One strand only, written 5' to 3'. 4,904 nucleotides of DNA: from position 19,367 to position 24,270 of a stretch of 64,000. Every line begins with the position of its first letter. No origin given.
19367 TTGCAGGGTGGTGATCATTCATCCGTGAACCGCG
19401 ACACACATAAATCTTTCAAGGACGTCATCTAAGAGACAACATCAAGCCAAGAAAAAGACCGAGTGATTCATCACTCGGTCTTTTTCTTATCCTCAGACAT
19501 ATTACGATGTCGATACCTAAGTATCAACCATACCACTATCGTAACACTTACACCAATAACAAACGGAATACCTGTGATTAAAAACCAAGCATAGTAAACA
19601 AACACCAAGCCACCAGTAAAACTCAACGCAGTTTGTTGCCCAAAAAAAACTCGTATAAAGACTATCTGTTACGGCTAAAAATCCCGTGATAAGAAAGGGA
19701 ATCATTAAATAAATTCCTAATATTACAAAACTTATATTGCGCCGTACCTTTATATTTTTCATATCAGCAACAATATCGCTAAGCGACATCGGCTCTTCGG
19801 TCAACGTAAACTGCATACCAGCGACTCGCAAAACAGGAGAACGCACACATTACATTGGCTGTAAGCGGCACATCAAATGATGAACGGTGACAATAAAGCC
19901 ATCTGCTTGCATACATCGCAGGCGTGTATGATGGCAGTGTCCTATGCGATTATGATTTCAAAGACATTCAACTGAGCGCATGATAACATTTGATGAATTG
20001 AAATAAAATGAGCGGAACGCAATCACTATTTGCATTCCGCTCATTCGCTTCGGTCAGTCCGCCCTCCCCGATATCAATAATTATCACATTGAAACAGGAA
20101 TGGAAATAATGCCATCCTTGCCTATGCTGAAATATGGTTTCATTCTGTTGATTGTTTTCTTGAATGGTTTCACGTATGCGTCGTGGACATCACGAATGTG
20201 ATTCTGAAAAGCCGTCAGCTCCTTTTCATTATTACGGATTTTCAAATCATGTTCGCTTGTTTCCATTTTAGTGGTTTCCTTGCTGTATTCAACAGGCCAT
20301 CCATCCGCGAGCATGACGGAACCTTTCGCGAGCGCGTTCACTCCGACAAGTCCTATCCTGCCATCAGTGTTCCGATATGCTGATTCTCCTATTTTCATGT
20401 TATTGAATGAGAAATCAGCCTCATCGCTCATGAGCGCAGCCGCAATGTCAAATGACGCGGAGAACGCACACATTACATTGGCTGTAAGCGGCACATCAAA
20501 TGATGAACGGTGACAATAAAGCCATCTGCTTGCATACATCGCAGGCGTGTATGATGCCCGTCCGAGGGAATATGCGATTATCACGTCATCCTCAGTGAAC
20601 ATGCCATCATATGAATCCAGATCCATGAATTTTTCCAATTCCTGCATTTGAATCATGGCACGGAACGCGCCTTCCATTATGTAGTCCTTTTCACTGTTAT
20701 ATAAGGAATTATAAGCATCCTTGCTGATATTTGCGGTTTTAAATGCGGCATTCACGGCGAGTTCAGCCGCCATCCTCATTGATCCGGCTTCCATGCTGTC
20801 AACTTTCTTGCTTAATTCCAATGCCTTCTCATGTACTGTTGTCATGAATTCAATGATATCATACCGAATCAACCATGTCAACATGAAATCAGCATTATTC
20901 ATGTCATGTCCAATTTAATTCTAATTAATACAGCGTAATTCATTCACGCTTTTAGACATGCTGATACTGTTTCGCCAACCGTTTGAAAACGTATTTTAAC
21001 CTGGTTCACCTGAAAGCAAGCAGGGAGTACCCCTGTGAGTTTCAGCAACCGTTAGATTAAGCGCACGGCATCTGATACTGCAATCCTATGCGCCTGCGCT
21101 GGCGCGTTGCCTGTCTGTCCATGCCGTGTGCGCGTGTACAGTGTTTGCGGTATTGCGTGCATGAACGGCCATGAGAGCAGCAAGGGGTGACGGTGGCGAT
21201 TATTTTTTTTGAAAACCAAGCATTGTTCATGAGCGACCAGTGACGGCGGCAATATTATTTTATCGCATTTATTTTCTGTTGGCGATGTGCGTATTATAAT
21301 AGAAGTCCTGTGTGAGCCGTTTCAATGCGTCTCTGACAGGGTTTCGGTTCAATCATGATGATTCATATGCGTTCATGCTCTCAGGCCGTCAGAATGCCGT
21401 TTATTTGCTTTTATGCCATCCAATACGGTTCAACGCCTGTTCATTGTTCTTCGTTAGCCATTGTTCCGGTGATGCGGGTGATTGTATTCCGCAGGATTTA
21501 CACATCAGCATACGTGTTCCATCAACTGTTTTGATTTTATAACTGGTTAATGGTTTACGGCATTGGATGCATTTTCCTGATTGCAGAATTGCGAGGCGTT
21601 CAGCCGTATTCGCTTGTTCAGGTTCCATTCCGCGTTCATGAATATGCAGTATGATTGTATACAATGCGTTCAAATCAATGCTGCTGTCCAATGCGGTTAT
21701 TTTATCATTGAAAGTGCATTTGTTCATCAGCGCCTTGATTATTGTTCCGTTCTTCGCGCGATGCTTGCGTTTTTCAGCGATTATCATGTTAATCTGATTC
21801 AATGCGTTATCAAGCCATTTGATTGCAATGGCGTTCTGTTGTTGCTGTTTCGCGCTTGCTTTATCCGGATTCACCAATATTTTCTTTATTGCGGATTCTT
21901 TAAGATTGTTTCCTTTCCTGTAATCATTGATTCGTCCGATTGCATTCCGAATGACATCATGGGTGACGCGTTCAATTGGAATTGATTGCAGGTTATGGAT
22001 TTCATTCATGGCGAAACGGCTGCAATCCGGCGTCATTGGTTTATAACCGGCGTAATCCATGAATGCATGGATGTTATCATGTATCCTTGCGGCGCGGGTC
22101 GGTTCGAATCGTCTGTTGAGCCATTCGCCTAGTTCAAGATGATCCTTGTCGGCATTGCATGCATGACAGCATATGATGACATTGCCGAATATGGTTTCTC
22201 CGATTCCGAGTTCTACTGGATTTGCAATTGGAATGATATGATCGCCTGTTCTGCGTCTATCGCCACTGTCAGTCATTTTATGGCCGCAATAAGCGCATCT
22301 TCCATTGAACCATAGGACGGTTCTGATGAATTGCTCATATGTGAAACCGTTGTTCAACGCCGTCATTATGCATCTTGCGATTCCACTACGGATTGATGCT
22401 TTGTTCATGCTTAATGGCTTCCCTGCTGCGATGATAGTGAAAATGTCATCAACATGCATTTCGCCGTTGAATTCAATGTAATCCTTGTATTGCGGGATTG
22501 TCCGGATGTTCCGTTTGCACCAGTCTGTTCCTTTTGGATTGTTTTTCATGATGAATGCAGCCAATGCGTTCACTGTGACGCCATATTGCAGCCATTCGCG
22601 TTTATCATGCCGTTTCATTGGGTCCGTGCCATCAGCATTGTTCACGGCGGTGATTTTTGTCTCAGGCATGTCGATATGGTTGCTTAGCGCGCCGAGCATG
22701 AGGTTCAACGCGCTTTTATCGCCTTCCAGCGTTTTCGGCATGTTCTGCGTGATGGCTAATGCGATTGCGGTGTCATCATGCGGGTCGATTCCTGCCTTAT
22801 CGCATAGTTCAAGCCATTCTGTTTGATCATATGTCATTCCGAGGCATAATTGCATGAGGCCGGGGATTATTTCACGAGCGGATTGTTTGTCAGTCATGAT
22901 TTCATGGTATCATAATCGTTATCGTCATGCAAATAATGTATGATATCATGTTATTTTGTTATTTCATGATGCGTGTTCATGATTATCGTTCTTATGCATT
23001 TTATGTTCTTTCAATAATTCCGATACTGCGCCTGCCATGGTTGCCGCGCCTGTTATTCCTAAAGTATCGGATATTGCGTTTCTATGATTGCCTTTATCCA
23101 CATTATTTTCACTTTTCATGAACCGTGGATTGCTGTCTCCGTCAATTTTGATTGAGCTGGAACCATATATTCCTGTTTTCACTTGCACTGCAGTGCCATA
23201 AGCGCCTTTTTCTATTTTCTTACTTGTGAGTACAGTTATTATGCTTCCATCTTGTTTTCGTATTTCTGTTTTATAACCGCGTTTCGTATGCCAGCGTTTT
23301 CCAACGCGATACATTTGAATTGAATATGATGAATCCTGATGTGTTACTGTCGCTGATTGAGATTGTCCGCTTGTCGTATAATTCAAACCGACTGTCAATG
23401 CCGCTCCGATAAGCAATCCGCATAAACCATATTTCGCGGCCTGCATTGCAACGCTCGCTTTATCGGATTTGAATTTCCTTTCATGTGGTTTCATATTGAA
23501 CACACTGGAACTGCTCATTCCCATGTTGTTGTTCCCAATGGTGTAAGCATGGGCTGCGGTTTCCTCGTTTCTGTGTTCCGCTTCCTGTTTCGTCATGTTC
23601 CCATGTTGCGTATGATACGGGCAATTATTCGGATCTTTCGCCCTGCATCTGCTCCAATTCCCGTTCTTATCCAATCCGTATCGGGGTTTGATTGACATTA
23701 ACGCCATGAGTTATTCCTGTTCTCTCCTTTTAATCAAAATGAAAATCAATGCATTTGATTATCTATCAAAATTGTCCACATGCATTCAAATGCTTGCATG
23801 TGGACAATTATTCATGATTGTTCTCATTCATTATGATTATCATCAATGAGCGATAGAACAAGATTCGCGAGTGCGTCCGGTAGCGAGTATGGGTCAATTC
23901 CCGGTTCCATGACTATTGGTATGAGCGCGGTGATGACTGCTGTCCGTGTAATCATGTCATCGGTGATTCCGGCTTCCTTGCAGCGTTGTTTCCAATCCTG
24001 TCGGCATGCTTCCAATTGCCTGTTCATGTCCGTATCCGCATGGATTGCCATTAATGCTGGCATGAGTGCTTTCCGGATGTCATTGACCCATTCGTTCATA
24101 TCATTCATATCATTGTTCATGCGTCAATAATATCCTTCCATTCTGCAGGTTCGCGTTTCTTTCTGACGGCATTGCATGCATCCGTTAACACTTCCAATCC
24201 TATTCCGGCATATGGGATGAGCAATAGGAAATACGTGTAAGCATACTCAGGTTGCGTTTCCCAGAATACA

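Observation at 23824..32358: Glycosylation island: one GT2 enzyme plus three paralogous GT-C-like membrane transferases, interleaved with HNH endonucleases and a secreted-type nuclease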

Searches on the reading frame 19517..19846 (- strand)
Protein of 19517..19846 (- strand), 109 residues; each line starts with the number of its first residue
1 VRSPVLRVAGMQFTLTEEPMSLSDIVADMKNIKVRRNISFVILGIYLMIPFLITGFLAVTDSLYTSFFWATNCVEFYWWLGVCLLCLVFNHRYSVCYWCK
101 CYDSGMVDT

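Call 68: search_protein_families(library=pfam, proteins=[window:19517-19846:-], max_evalue=1)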
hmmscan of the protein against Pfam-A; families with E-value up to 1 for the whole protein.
window:19517-19846:- (109 aa): 1 family
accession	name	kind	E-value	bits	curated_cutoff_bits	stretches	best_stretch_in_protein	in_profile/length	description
PF25231.1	DUF7847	-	0.065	12.9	28.7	1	2-62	16-65/252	Domain of unknown function (DUF7847)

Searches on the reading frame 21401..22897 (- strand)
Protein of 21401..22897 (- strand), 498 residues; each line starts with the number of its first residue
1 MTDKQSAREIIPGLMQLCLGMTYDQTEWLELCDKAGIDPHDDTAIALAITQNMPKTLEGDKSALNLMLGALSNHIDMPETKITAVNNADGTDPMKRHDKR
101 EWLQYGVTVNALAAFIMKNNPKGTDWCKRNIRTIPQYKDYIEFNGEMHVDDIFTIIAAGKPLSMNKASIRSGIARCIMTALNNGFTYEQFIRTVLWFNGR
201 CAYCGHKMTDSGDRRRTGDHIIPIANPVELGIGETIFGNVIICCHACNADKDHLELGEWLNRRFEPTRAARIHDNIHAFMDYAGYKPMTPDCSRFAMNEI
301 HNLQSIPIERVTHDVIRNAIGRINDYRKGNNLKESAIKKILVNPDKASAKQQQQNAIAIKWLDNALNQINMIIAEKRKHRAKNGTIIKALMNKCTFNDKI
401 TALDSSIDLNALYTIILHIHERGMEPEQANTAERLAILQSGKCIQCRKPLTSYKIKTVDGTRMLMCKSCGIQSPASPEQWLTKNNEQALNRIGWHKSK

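Call 3: search_protein_families(library=pfam, proteins=[window:21401-22897:-], max_evalue=0.01)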
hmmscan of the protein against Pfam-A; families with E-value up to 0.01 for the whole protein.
window:21401-22897:- (498 aa): 2 families
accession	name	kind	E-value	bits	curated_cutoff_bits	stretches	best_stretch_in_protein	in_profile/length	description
PF01844.29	HNH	-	0.00025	21.6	21.4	1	201-251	1-44/47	HNH endonuclease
PF14279.12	HNH_5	-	0.0018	18.6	27.5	1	201-253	1-45/56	HNH endonuclease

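Call 12: search_protein_families(library=phrogs, proteins=[window:21401-22897:-], max_evalue=0.01)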
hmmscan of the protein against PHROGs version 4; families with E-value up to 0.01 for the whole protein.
window:21401-22897:- (498 aa): 8 families
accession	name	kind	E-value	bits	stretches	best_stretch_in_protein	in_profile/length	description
phrog_2118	-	DNA, RNA and nucleotide metabolism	1e-10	42.7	1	197-266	175-236/301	HNH endonuclease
phrog_1035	-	DNA, RNA and nucleotide metabolism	4.6e-10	40.8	1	174-268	131-227/271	endonuclease VII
phrog_2214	-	DNA, RNA and nucleotide metabolism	2e-08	34.8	1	197-271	192-256/429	HNH endonuclease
phrog_144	-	DNA, RNA and nucleotide metabolism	1.4e-07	32.3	1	197-284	83-161/175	HNH endonuclease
phrog_16726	-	DNA, RNA and nucleotide metabolism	7.1e-07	30.2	1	198-256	93-145/308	HNH endonuclease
phrog_8660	-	DNA, RNA and nucleotide metabolism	2.2e-06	28.9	1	162-261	86-186/196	HNH endonuclease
phrog_1271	-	DNA, RNA and nucleotide metabolism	0.00015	22.3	1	196-262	264-326/361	HNH endonuclease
phrog_589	-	DNA, RNA and nucleotide metabolism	0.0022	18.8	1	198-263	91-150/179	HNH endonuclease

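Call 21: search_protein_families(library=ncbifam, proteins=[window:21401-22897:-], max_evalue=0.1)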
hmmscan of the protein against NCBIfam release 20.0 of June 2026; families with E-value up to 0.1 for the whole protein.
window:21401-22897:- (498 aa): 4 families
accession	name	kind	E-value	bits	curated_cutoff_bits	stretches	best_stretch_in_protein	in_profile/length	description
NF049971.1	CRISPR_Cas9d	exception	0.00023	19.9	375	1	198-261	545-603/986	type II CRISPR RNA-guided endonuclease Cas9d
NF040563.1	guided_IscB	equivalog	0.00082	18.6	175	1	197-272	191-253/314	RNA-guided endonuclease IscB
NF008993.0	PRK12336.1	equivalog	0.0025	17.2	243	1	442-489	101-146/203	translation initiation factor IF-2 subunit beta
NF003745.1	PRK05342.1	equivalog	0.054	12.3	359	1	312-396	293-381/418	ATP-dependent Clp protease ATP-binding subunit ClpX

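Call 99: search_protein_families(library=padloc, proteins=[window:21401-22897:-], max_evalue=0.01)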
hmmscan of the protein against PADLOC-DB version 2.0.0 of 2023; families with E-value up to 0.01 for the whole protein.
window:21401-22897:- (498 aa): 5 families
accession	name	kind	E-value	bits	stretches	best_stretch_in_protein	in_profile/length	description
PDLC00325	PtuB1|PtuB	-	0.00073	17.2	1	198-257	51-107/213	Unknown function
PDLC00337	PtuB1|PtuB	-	0.001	17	1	197-253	55-106/216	Unknown function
PDLC00335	PtuB1|PtuB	-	0.0033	15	0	199-258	49-105/214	Unknown function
PDLC04262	PDC-M01B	-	0.0049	14.7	1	198-249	79-121/259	-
PDLC04251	PDC-M01B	-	0.0077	13.6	0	187-253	89-144/279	-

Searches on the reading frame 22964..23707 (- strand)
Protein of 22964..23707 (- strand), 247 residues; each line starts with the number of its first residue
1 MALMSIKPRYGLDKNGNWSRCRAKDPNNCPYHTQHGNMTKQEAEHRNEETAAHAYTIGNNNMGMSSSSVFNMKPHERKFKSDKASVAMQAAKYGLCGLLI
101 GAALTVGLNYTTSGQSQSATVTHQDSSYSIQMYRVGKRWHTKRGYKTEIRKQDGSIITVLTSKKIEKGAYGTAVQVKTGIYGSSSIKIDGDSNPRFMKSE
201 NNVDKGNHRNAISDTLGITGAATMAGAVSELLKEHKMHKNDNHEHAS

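Call 3: search_protein_families(library=pfam, proteins=[window:22964-23707:-], max_evalue=0.01)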
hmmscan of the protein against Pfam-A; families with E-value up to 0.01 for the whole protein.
window:22964-23707:- (247 aa): 0 families

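Call 12: search_protein_families(library=phrogs, proteins=[window:22964-23707:-], max_evalue=0.01)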
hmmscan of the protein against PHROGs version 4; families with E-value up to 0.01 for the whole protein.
window:22964-23707:- (247 aa): 0 families

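Call 21: search_protein_families(library=ncbifam, proteins=[window:22964-23707:-], max_evalue=0.1)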
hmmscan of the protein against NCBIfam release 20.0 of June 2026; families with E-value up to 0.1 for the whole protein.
window:22964-23707:- (247 aa): 1 family
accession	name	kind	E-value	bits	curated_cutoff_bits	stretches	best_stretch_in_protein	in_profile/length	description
NF033435.1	S-layer_Clost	equivalog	0.002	17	650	1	83-166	283-365/728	S-layer protein SlpA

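Call 99: search_protein_families(library=padloc, proteins=[window:22964-23707:-], max_evalue=0.01)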
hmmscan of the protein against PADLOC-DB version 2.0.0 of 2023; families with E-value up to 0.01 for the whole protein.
window:22964-23707:- (247 aa): 0 families

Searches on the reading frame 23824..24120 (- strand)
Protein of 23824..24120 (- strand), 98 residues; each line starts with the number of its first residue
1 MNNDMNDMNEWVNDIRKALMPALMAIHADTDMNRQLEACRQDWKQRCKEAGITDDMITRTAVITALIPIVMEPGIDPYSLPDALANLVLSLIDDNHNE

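Call 3: search_protein_families(library=pfam, proteins=[window:23824-24120:-], max_evalue=0.01)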
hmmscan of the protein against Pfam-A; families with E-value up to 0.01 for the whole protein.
window:23824-24120:- (98 aa): 0 families

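Call 12: search_protein_families(library=phrogs, proteins=[window:23824-24120:-], max_evalue=0.01)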
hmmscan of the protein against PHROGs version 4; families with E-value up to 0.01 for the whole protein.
window:23824-24120:- (98 aa): 0 families

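Call 21: search_protein_families(library=ncbifam, proteins=[window:23824-24120:-], max_evalue=0.1)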
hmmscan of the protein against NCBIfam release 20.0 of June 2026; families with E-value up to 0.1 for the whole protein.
window:23824-24120:- (98 aa): 0 families

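Call 99: search_protein_families(library=padloc, proteins=[window:23824-24120:-], max_evalue=0.01)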
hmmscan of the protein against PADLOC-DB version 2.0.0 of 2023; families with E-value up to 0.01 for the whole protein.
window:23824-24120:- (98 aa): 0 families
